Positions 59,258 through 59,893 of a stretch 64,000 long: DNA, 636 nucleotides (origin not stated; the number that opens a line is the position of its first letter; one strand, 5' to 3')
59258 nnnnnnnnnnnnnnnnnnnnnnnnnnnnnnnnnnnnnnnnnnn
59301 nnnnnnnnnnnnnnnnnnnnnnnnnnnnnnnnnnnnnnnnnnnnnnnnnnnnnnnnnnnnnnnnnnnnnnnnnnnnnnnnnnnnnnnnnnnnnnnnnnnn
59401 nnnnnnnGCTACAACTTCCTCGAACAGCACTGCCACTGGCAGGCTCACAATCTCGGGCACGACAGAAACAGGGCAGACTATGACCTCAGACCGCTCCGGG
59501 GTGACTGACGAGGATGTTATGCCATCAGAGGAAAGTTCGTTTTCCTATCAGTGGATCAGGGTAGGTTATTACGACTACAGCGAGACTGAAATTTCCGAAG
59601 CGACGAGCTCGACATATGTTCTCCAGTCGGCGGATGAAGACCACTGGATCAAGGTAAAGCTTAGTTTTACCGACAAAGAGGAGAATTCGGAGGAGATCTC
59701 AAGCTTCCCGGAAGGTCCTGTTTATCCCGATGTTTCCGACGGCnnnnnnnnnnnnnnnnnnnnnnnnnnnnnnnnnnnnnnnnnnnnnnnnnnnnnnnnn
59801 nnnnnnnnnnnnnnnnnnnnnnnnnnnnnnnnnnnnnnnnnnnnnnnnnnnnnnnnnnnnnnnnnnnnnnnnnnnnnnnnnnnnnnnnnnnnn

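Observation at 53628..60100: Two paralogous secreted proteins with metazoan-type SRCR and Ig-like domains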

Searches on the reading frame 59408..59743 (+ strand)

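Call 55: search_protein_families(library=pfam, proteins=[window:59408-59743:+], max_evalue=0.1)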
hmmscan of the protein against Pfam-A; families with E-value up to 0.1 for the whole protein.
seq(112 aa): 2 families
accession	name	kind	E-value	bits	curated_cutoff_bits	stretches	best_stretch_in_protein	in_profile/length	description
PF05775.19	AfaD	-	0.031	15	30.8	1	44-95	15-67/104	Enterobacteria AfaD invasin protein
PF21565.2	Tsi1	-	0.053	13.8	27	1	62-106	8-48/146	Immune protein Tsi1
